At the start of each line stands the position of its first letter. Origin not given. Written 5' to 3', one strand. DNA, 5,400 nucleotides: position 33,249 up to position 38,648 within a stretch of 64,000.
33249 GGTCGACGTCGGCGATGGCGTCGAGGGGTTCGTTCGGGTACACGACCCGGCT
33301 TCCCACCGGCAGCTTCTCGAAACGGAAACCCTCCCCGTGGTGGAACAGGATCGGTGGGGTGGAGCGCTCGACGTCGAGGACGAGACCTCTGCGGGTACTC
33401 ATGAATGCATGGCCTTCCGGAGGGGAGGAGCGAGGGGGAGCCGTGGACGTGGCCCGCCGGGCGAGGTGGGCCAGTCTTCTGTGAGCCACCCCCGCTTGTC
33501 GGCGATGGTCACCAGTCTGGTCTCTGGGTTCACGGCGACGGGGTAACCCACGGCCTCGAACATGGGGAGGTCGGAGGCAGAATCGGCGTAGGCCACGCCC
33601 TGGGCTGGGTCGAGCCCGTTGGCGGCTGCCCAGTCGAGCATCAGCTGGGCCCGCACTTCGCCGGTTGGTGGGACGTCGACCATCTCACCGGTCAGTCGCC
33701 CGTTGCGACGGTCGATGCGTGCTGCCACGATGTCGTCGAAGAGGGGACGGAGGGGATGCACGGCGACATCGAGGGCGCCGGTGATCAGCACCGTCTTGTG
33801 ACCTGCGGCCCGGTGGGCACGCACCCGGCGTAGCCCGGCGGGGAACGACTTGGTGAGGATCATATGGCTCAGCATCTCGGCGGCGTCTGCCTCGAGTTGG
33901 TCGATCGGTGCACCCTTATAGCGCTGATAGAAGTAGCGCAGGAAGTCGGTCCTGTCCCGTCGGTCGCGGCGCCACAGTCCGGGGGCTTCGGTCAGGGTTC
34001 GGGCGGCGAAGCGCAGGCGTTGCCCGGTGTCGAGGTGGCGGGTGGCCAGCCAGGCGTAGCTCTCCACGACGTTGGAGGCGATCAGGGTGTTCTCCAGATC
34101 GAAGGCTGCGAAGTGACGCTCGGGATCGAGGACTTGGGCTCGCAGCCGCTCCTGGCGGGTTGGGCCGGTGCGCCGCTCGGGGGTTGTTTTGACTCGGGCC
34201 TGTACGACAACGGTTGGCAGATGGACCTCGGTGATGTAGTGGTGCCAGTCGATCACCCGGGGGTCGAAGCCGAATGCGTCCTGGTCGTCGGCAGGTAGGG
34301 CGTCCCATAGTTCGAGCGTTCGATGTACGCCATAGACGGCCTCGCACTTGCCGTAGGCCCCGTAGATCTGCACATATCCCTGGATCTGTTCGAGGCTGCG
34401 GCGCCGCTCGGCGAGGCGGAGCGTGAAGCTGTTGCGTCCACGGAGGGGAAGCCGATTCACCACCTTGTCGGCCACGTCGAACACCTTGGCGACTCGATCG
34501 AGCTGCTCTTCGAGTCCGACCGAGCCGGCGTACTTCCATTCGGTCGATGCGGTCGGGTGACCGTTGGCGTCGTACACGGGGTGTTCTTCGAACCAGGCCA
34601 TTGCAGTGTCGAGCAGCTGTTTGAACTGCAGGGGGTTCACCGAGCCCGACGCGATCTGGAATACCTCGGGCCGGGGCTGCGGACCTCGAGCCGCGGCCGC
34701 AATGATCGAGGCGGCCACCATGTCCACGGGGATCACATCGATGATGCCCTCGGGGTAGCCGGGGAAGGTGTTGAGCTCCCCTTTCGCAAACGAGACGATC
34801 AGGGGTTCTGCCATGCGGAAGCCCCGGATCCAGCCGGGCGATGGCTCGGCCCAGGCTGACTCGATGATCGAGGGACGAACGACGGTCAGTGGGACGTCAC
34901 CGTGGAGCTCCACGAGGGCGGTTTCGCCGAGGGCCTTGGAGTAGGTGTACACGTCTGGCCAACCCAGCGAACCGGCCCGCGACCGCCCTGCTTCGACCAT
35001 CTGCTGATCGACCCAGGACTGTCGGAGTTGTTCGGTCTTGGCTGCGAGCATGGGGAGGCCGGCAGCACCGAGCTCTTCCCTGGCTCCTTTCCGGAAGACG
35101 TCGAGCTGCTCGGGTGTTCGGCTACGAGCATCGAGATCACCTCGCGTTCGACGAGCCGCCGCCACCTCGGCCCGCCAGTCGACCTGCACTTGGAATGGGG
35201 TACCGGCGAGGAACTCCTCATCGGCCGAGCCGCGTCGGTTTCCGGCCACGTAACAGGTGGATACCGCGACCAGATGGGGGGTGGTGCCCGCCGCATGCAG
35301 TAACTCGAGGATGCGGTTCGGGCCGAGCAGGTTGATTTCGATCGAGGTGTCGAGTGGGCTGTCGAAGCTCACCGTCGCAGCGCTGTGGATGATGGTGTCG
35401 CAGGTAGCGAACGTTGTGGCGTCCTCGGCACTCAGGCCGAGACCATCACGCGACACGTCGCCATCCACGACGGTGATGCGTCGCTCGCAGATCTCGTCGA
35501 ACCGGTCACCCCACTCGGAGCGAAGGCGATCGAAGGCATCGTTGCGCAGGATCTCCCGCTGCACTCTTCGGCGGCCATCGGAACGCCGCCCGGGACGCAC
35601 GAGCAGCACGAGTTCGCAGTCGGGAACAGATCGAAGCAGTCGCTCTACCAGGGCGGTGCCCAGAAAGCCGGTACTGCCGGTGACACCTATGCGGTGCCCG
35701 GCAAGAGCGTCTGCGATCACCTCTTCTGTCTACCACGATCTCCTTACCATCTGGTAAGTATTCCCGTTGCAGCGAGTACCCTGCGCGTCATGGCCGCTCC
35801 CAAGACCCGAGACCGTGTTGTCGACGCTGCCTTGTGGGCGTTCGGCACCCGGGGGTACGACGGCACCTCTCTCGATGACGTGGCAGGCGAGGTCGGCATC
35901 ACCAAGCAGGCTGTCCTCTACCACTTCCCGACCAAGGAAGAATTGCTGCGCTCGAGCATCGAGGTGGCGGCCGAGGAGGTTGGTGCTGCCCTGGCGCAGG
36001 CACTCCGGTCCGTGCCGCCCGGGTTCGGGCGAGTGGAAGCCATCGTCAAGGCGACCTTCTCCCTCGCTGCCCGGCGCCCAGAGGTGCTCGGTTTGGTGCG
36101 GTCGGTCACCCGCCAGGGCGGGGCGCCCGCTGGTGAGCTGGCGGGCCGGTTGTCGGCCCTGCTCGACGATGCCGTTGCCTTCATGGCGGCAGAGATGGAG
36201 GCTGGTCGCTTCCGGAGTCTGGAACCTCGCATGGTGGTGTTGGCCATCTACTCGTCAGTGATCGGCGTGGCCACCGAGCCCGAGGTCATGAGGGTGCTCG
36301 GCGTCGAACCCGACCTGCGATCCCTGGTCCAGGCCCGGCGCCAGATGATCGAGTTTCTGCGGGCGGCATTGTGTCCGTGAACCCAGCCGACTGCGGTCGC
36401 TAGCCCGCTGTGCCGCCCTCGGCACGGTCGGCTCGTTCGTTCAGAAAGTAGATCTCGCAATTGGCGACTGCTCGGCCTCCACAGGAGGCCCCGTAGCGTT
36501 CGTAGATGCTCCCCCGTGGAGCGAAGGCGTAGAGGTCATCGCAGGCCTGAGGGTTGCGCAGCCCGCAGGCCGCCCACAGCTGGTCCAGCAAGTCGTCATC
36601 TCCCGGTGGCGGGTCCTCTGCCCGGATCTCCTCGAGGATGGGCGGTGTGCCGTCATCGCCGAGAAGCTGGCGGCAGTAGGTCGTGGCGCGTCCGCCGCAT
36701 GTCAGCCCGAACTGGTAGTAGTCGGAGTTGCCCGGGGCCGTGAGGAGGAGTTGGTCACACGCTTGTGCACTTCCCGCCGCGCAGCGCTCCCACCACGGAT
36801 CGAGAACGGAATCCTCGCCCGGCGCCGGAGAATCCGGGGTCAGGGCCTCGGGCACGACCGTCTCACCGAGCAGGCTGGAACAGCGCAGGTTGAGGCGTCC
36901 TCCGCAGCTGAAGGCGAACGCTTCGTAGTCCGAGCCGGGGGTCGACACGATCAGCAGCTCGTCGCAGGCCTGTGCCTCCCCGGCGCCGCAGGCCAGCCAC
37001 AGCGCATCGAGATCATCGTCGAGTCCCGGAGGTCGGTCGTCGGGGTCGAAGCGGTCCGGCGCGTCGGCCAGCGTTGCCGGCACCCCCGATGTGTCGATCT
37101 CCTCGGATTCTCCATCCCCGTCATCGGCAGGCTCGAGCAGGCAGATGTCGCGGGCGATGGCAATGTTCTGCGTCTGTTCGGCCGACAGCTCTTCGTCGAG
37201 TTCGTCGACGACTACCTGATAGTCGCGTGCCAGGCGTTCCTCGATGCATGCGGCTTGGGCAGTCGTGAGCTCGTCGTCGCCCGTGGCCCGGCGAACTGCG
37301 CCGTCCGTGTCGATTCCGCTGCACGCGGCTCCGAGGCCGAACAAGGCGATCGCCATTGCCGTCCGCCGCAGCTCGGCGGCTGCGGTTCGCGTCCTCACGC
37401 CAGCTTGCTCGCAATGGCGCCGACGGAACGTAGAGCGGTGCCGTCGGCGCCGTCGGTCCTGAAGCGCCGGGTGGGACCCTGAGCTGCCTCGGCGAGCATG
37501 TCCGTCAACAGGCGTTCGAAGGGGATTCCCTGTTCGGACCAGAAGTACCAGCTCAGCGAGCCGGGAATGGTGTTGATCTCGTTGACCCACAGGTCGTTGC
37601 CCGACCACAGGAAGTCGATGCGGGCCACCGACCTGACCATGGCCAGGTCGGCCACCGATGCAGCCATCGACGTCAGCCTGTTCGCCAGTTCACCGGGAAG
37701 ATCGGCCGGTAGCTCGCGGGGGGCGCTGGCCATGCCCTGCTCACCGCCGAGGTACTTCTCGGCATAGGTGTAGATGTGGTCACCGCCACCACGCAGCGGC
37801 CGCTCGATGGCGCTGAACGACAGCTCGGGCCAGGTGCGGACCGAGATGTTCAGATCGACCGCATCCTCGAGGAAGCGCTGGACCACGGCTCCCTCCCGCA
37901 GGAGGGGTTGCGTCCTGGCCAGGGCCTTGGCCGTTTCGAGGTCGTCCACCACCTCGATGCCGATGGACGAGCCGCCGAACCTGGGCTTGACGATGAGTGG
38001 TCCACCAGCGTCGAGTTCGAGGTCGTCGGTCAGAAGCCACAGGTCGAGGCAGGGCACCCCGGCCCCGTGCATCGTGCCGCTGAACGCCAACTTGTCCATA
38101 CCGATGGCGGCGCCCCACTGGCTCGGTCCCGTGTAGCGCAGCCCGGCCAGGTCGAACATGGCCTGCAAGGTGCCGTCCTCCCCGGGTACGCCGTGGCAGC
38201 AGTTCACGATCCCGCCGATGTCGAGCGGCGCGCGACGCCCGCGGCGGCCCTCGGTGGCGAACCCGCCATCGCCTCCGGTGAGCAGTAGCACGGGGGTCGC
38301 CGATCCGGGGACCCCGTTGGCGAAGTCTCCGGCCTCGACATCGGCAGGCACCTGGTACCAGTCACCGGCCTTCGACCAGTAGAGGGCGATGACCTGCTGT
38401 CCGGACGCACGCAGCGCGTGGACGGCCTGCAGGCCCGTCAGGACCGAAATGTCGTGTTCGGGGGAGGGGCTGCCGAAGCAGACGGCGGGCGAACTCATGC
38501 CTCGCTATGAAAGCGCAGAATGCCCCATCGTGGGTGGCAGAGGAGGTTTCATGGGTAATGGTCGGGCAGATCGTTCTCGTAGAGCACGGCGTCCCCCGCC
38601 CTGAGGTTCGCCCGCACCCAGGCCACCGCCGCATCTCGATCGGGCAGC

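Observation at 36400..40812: Membrane-anchored MurF-like ligase, Ddl, alpha/beta hydrolase and Cys-repeat lipoprotein chained behind type VII genes, outside any dcw context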

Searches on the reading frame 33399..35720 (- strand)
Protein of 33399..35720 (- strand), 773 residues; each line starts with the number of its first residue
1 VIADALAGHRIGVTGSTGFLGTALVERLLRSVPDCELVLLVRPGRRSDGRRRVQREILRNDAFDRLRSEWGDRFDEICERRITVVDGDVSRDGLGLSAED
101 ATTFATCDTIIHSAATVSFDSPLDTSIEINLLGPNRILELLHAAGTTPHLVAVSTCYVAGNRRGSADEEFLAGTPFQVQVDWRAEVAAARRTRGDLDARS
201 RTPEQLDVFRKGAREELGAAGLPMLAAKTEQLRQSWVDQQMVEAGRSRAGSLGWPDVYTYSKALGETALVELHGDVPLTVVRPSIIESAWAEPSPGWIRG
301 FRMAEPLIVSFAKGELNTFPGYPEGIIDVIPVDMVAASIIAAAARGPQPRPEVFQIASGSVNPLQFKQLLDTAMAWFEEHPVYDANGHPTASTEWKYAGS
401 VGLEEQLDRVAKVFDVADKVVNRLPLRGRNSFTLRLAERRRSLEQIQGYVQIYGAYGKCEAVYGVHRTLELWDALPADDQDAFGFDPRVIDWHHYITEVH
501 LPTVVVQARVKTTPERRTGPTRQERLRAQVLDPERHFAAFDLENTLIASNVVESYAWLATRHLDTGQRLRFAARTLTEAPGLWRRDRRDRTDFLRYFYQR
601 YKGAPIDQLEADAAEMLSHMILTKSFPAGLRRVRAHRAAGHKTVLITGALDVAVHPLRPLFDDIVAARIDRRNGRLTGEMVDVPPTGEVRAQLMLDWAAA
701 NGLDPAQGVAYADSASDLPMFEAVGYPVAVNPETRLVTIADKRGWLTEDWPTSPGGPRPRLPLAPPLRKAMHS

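Call 57: search_protein_families(library=pfam, proteins=[window:33399-35720:-], max_evalue=0.0001)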
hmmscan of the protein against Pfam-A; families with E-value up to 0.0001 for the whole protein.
window:33399-35720:- (773 aa): 4 families
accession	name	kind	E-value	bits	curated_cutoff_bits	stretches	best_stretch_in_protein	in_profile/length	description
PF07993.18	NAD_binding_4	-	3.6e-59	200.4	20.1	1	13-339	1-258/258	Male sterility protein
PF12710.13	HAD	-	2.3e-24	87.3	27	1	538-722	1-189/189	haloacid dehalogenase-like hydrolase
PF01370.27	Epimerase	-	3.7e-11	43.3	20.9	1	13-176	3-136/240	NAD dependent epimerase/dehydratase family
PF03015.24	Sterile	-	5.1e-06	27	35.4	1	443-499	26-82/93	Male sterility protein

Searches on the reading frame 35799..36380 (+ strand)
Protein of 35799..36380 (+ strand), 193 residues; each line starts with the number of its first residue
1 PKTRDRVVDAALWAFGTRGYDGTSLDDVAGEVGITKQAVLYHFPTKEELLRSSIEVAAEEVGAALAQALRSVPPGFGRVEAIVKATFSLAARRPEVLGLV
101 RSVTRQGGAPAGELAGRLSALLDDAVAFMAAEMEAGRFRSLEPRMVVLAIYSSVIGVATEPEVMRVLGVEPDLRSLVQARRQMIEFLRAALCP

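Call 57: search_protein_families(library=pfam, proteins=[window:35799-36380:+], max_evalue=0.0001)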
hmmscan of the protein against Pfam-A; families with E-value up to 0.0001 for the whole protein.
window:35799-36380:+ (193 aa): 1 family
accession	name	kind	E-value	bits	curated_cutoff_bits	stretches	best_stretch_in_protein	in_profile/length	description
PF00440.29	TetR_N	-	6.7e-13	48.6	24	1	8-51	2-45/47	Bacterial regulatory proteins, tetR family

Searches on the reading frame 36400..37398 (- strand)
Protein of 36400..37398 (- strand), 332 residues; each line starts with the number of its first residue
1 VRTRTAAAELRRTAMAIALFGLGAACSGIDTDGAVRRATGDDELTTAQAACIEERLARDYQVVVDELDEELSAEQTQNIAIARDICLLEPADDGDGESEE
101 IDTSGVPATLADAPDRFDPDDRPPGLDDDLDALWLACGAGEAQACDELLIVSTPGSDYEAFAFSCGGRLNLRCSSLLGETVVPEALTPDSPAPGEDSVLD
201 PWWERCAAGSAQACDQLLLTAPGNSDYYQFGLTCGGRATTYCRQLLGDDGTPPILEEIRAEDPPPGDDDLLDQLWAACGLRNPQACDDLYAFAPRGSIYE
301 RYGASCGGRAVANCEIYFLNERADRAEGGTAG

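Call 3: search_protein_families(library=pfam, proteins=[window:36400-37398:-], max_evalue=0.01)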
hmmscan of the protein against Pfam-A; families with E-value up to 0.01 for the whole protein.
window:36400-37398:- (332 aa): 0 families

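Call 4: search_protein_families(library=ncbifam, proteins=[window:36400-37398:-], max_evalue=0.01)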
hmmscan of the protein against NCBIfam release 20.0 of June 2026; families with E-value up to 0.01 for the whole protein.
window:36400-37398:- (332 aa): 0 families

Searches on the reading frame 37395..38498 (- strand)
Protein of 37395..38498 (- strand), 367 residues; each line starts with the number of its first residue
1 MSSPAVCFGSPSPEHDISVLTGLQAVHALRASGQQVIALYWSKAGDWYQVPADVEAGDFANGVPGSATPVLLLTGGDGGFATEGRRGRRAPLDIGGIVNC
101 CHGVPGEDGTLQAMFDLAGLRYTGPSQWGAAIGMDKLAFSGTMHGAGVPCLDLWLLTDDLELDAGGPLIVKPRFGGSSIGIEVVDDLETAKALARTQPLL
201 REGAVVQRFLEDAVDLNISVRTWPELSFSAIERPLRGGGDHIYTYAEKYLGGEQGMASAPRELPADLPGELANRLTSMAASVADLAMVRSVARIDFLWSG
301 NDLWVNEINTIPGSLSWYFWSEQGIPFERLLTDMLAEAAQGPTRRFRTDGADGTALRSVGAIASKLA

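Call 3: search_protein_families(library=pfam, proteins=[window:37395-38498:-], max_evalue=0.01)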
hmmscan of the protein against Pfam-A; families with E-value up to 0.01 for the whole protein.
window:37395-38498:- (367 aa): 2 families
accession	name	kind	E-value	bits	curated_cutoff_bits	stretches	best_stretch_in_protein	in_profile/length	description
PF07478.18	Dala_Dala_lig_C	-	5.3e-20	72.2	24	1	164-335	35-203/204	D-ala D-ala ligase C-terminus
PF01820.27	Dala_Dala_lig_N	-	8.8e-18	65.4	34.6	1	5-125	3-121/121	D-ala D-ala ligase N-terminus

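Call 4: search_protein_families(library=ncbifam, proteins=[window:37395-38498:-], max_evalue=0.01)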
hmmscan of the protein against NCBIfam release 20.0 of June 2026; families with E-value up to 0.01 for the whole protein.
window:37395-38498:- (367 aa): 34 families (the best 25 are shown)
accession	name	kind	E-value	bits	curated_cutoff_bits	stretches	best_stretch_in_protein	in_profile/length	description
TIGR01205.1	D_ala_D_alaTIGR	subfamily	2.6e-48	164.6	245.65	1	5-338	3-317/318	D-alanine--D-alanine ligase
NF002528.0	PRK01966.1-4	subfamily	1.8e-38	132.3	262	1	5-340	8-360/366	D-alanine--D-alanine ligase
NF002527.0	PRK01966.1-3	equivalog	3.8e-38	131.5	310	1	5-336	6-322/332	D-alanine--D-alanine ligase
NF002378.0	PRK01372.1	subfamily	6.4e-35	120.3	243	1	97-339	62-302/305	D-alanine--D-alanine ligase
NF002526.0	PRK01966.1-2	equivalog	2.1e-22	79.5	449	1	6-338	8-347/362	D-alanine--D-alanine ligase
NF000091.3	D_ala_D_ser_VanG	exception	3.6e-22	78.7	495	1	5-334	4-339/344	D-alanine--D-serine ligase VanG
NF011169.0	PRK14571.1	equivalog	8e-22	77.9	404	1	97-331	57-288/300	D-alanyl-alanine synthetase A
NF002525.0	PRK01966.1-1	equivalog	1.2e-21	77.1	457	1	5-336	7-348/364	D-alanine--D-alanine ligase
NF000207.3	D_ala_D_ser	equivalog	3.1e-20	72.6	520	1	5-335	4-336/342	D-alanine--D-serine ligase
NF000206.1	D_ala_D_lac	equivalog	2e-19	69.8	550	1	5-317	7-315/342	D-alanine--(R)-lactate ligase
NF000129.1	D_ala_D_lac_Sc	exception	4.1e-19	69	650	1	6-318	8-316/346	D-alanine--(R)-lactate ligase VanA-Sc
NF012215.1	D_ala_D_lac_VanD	exception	5.4e-18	65.4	700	1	5-317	7-315/343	D-alanine--(R)-lactate ligase VanD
NF011171.0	PRK14573.1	equivalog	1.1e-17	63.3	1015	1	92-314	527-758/809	bifunctional UDP-N-acetylmuramate--L-alanine ligase/D-alanine--D-alanine ligase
NF012217.1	D_ala_D_lac_VanA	exception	5.4e-16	58.7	775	1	6-318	8-316/343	D-alanine--(R)-lactate ligase VanA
NF000372.1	D_ala_D_lac_VanI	exception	1.1e-15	57.8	700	1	5-318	7-316/341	D-alanine--(R)-lactate ligase VanI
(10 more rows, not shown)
